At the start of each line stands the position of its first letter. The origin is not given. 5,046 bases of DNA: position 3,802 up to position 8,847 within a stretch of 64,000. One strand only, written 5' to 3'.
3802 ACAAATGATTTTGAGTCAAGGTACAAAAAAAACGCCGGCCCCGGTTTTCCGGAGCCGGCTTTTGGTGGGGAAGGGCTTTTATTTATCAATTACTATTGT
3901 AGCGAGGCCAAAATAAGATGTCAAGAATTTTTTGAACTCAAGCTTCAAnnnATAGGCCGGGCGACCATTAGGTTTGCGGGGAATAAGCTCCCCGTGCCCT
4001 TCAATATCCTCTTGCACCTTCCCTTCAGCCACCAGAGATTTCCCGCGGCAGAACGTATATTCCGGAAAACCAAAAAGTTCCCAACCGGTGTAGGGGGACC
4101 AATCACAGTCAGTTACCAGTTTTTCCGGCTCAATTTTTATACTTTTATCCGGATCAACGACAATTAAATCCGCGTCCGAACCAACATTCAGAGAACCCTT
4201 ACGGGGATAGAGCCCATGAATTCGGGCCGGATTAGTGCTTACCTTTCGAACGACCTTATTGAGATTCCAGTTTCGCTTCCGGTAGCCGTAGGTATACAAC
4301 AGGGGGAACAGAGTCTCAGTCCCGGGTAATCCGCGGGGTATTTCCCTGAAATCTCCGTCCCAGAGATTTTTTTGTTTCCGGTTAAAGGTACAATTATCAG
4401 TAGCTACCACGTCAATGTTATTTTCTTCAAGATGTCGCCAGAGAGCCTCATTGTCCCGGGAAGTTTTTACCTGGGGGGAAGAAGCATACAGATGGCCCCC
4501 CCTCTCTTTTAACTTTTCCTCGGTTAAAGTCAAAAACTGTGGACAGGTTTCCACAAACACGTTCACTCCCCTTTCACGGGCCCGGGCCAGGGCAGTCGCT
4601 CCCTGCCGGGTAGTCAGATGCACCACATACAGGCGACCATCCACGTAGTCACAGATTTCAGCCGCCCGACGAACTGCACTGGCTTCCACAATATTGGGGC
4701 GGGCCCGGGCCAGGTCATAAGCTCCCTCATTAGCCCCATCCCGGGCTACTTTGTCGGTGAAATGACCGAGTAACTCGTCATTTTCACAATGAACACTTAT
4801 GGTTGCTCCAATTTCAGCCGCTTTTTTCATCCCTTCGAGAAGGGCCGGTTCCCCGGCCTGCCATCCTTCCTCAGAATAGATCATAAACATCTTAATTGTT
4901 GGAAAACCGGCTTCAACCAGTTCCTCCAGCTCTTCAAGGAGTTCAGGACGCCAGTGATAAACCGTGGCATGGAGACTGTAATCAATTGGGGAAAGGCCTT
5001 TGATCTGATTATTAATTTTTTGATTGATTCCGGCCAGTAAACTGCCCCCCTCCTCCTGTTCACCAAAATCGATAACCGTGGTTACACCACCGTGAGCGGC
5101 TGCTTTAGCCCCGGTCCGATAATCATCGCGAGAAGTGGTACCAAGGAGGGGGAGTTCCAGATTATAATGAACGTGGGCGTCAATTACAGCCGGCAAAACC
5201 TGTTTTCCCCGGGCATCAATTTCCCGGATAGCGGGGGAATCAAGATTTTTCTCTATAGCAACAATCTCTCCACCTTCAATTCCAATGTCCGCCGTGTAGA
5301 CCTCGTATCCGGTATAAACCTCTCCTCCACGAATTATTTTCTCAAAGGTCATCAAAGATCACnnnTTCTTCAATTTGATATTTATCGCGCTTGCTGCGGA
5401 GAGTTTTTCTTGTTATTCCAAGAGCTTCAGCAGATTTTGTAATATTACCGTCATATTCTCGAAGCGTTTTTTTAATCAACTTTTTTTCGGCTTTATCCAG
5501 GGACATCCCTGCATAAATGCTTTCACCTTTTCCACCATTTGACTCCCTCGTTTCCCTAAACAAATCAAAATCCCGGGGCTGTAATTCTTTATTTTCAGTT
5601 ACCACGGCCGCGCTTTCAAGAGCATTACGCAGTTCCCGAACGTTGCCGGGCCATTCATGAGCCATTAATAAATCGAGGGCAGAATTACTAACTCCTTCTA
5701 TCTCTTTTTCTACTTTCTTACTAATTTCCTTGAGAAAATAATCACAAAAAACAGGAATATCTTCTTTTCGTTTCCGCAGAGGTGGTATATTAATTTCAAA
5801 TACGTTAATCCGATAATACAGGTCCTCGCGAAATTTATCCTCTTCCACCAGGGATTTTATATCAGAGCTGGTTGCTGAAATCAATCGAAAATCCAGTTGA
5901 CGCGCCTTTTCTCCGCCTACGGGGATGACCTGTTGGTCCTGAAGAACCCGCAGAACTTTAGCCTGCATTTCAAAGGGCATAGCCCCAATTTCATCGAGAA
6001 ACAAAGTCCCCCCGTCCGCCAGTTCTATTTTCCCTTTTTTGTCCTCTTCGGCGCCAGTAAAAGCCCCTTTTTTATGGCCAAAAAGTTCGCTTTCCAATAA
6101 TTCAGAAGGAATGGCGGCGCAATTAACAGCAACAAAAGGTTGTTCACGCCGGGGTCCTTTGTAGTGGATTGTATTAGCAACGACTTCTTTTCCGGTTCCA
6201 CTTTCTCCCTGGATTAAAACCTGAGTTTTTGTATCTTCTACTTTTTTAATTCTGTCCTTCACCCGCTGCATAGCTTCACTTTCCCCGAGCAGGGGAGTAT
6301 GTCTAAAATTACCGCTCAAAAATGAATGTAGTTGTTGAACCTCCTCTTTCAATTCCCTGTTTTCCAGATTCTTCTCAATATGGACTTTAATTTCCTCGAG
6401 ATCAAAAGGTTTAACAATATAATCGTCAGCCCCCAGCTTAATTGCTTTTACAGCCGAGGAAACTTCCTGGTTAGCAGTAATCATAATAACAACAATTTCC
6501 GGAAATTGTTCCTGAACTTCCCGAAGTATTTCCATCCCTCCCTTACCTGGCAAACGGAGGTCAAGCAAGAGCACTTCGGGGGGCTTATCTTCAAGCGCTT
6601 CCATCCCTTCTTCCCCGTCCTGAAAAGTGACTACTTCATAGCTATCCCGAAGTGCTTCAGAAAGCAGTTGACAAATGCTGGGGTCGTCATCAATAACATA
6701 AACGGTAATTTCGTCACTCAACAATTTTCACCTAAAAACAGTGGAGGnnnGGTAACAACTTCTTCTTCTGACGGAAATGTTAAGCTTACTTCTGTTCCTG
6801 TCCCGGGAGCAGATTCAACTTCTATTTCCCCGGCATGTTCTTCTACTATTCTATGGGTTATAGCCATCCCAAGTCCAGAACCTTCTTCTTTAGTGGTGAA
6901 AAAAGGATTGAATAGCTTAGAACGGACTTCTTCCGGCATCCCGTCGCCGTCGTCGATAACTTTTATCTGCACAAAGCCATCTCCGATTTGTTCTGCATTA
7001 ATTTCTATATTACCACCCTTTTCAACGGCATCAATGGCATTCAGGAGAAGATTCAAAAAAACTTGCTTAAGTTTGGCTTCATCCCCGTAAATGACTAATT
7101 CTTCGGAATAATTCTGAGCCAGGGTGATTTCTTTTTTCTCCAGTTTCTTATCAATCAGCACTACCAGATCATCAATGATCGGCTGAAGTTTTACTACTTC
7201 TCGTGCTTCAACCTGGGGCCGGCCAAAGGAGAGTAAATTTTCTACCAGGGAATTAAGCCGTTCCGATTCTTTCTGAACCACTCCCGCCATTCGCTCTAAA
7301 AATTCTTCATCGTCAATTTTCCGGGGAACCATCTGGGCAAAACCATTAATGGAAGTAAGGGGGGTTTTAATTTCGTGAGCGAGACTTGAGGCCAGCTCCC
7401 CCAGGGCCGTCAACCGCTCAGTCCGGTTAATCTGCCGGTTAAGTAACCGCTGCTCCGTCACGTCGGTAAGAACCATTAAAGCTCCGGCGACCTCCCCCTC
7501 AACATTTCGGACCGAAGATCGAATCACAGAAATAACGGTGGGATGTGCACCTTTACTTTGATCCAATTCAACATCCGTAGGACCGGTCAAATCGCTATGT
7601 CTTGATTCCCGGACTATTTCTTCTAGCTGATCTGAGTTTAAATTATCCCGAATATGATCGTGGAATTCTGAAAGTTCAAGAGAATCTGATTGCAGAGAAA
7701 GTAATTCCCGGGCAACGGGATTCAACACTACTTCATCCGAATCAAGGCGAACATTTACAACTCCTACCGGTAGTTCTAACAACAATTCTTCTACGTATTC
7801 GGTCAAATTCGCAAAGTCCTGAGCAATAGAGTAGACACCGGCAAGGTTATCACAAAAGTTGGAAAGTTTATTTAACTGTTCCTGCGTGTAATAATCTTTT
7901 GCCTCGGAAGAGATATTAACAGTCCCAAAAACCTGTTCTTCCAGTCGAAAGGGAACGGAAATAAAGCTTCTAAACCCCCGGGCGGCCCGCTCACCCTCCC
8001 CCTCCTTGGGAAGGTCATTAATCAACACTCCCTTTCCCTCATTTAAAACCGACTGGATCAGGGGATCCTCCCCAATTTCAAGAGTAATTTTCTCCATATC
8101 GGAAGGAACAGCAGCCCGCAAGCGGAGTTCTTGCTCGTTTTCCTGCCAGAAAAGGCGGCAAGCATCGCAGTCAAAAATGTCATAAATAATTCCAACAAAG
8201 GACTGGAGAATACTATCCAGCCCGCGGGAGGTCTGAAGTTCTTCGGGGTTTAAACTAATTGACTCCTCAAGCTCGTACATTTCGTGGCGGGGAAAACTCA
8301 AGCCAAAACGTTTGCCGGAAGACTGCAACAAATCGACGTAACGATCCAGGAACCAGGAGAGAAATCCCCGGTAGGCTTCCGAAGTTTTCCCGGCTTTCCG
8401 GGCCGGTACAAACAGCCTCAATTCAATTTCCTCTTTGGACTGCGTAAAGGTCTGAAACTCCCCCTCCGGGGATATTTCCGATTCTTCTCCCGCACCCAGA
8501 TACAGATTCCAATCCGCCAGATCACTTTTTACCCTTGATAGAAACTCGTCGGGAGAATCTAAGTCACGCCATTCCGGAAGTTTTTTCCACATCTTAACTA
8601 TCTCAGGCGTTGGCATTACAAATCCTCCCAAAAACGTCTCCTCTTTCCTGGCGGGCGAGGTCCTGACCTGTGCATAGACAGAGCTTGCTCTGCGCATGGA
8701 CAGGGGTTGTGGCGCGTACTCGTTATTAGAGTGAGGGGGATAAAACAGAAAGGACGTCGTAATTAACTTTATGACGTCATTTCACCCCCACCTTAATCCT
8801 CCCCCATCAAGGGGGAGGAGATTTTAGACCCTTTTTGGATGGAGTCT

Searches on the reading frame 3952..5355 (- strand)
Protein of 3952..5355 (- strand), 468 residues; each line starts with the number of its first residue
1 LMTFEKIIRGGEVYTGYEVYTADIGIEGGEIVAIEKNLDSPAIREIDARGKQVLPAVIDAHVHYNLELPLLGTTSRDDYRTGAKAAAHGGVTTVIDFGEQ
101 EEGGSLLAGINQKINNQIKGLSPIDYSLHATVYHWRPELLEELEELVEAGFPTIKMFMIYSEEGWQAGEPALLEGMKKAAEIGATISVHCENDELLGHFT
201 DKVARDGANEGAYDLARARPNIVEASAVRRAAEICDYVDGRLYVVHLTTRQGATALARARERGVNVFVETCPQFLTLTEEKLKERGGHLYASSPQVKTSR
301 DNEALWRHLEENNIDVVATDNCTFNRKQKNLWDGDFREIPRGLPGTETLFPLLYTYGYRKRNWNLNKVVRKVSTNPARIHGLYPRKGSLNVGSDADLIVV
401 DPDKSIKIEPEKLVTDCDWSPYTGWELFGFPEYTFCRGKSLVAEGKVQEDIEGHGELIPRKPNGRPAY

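Call 51: search_protein_families(library=ncbifam, proteins=[window:3952-5355:-], max_evalue=0.00001)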
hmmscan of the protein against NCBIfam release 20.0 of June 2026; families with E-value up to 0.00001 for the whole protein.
window:3952-5355:- (468 aa): 53 families (the best 25 are shown)
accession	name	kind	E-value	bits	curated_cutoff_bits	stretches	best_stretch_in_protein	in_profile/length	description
TIGR02033.1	D-hydantoinase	equivalog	2.6e-114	382.6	393.25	1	7-459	2-453/454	dihydropyrimidinase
NF009941.0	PRK13404.1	subfamily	6.4e-106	354.8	647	1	1-462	1-463/478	dihydropyrimidinase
NF004839.0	PRK06189.1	equivalog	2.6e-83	280.1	631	1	2-453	1-442/451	allantoinase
TIGR03178.1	allantoinase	equivalog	2.4e-77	260.6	357.85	1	6-454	2-437/441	allantoinase AllB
NF002668.0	PRK02382.1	equivalog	5.3e-74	249.5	452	1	21-458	13-426/436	dihydroorotase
TIGR00857.1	pyrC_multi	subfamily_domain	3.7e-66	223.8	279.05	1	21-444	5-411/412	dihydroorotase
NF058539.1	ergo_uti2_ErtD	equivalog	4.4e-65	220.3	650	1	3-459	1-446/449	hydantoin-5-propionate amidohydrolase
NF005751.0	PRK07575.1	equivalog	2e-63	214.4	529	1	8-454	7-432/440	dihydroorotase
NF058538.1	ergo_util_ErtD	equivalog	2.3e-62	211.3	600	1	4-457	1-443/446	hydantoin-5-propionate amidohydrolase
NF006559.0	PRK09060.1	equivalog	6.1e-62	209.4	482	1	2-454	3-434/444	dihydroorotase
NF006837.0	PRK09357.1-2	equivalog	2e-55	188.1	575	1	6-444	3-424/428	dihydroorotase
NF005960.0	PRK08044.1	equivalog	1.2e-54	185.8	688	1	2-441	1-432/453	allantoinase AllB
NF006841.0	PRK09357.2-2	equivalog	7.4e-54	183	640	1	21-440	18-415/421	dihydroorotase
NF006688.0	PRK09236.1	equivalog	2.4e-50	171.7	535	1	12-454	10-438/444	dihydroorotase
NF003271.0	PRK04250.1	equivalog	5.6e-47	160.3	405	1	7-453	5-399/407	dihydroorotase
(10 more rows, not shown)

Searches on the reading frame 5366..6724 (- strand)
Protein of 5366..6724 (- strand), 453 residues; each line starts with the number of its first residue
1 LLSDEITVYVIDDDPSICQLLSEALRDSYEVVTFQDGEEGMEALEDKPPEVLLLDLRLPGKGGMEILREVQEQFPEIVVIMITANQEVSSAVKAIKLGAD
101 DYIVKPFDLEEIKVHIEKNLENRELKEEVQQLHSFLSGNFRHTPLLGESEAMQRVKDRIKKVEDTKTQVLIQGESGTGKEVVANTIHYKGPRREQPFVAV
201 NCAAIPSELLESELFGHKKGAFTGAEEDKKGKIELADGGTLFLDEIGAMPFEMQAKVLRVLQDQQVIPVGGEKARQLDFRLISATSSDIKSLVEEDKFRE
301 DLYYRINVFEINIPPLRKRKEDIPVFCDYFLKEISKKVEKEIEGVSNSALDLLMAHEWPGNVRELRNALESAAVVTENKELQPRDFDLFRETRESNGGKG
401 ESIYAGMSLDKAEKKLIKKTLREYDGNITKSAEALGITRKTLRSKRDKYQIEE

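Call 51: search_protein_families(library=ncbifam, proteins=[window:5366-6724:-], max_evalue=0.00001)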
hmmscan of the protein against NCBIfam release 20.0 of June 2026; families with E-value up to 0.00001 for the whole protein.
window:5366-6724:- (453 aa): 108 families (the best 25 are shown)
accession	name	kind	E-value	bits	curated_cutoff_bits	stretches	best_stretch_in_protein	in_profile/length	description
NF008469.0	PRK11361.1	equivalog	1.4e-128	429.5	714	1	7-452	6-457/461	acetoacetate metabolism transcriptional regulator AtoC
TIGR02915.1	PEP_resp_reg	equivalog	3e-128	428.5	502.6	1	9-451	2-444/445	PEP-CTERM-box response regulator transcription factor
TIGR01818.1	ntrC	equivalog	4.7e-126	421.3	558.6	1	8-387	1-378/463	nitrogen regulation protein NR(I)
NF041552.1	TF_PrdR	equivalog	9.9e-110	367.5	795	1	117-450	241-577/577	sigma-54 dependent transcriptional regulator PrdR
NF007689.0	PRK10365.1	equivalog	2.4e-107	359.5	760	1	1-445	1-438/441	sigma-54-dependent response regulator transcription factor ZraR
NF008176.1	PRK10923.1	equivalog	2.6e-106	356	620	1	7-428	5-421/469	nitrogen regulation protein NR(I)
NF041946.1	LuxO_transreg_Vib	equivalog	2.9e-106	356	800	1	30-450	22-461/463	quorum-sensing sigma-54 dependent transcriptional regulator LuxO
NF051870.1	NAssimRespRegNtrX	equivalog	1.5e-105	353.8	600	1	8-445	4-446/452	nitrogen assimilation response regulator NtrX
TIGR01817.1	nifA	equivalog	2.4e-100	336.8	528.85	1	117-392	172-444/534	nif-specific transcriptional activator NifA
NF011695.0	PRK15115.1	equivalog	1.1e-97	327.7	763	1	6-439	7-426/445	two-component system response regulator GlrR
NF049963.1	RespRegFlgRCampy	domain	9.9e-96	321.2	750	1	8-451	3-429/429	fla regulon two-component system response regulator FlgR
NF003451.0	PRK05022.1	equivalog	1.2e-95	321.2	476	1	120-444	168-503/512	nitric oxide reductase transcriptional regulator NorR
NF038308.1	RNA_repair_RtcR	equivalog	5.8e-94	315.8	650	1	71-449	106-511/530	RNA repair transcriptional activator RtcR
NF050807.1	TransRegFlbDCaul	equivalog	2.5e-90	303.5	750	1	25-451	21-440/454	sigma-54-dependent transcriptional regulator FlbD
NF041906.1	V4R_TF_MobR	exception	1.4e-87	294.4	999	1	125-446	214-541/544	phenol degradation transcriptional regulator MobR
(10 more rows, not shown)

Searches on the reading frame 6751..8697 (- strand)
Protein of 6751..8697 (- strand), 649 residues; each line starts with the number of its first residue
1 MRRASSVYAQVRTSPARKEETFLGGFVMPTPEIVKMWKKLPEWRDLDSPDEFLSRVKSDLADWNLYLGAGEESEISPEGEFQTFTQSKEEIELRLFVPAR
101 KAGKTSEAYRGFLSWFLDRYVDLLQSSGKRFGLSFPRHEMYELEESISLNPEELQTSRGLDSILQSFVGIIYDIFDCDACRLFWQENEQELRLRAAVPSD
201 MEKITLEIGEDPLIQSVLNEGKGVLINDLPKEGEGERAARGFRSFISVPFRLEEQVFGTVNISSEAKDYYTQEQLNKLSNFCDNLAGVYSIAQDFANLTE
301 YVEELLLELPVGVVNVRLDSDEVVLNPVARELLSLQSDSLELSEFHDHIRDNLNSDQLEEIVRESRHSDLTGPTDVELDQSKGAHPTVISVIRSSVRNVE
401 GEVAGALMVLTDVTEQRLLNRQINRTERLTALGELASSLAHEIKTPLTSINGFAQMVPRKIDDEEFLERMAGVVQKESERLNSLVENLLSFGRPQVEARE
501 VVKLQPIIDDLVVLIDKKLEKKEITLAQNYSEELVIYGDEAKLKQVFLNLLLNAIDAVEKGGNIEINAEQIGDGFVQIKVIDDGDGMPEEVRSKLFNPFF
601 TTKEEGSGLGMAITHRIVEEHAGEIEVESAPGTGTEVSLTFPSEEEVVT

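Call 51: search_protein_families(library=ncbifam, proteins=[window:6751-8697:-], max_evalue=0.00001)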
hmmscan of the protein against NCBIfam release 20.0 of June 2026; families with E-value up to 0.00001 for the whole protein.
window:6751-8697:- (649 aa): 82 families (the best 25 are shown)
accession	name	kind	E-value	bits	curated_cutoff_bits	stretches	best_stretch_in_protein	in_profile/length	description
NF008468.0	PRK11360.1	equivalog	8.5e-87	291.9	646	1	288-646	256-611/616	two-component system sensor histidine kinase AtoS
NF007688.0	PRK10364.1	equivalog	1.6e-59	201.8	479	1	416-644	224-452/460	two-component system sensor histidine kinase ZraS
NF046044.1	PnpS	equivalog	6.4e-54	183.4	400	1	270-642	24-390/390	two-component system histidine kinase PnpS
NF010411.0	PRK13837.1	equivalog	4.7e-50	170.4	647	1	404-646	422-678/828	two-component system VirA-like sensor kinase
NF053867.1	SprKinKinDBac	equivalog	4.1e-48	164.1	775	1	416-645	270-499/500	sporulation kinase KinD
NF052574.1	HisKinEspCMyxo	equivalog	1e-45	156.2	1200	1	329-645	317-639/785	serine histidine kinase EspC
TIGR02966.1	phoR_proteo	equivalog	1e-40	139.8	334.2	1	300-641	6-333/333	phosphate regulon sensor histidine kinase PhoR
NF046020.1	HisKinCckABruc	equivalog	4.4e-39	134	1000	1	373-643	422-707/868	cell cycle histidine kinase CckA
NF033092.0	HK_WalK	equivalog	9.1e-39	133.5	725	1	272-642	229-593/594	cell wall metabolism sensor histidine kinase WalK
NF047874.1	MASE3_PAS_HK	subfamily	2.2e-37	129.2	560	1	290-644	255-626/655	MASE3 domain-containing sensor histidine kinase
NF008312.0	PRK11100.1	equivalog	2.7e-37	128.7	356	1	437-644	261-475/477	two-component system sensor histidine kinase CreC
NF052573.1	HisKinEspAMyxo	equivalog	1.2e-36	126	1400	1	374-639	327-607/755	serine histidine kinase EspA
NF047466.1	hybrid_RR_LvrB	exception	3.2e-35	122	500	1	415-642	135-375/377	hybrid histidine kinase/response regulator LvrB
NF008293.1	PRK11073.1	equivalog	1.6e-34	119.7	240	1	325-642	32-346/349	nitrogen regulation protein NR(II)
TIGR02916.1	PEP_his_kin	equivalog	2.5e-33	115.6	300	1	420-642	463-679/679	XrtA/PEP-CTERM system histidine kinase PrsK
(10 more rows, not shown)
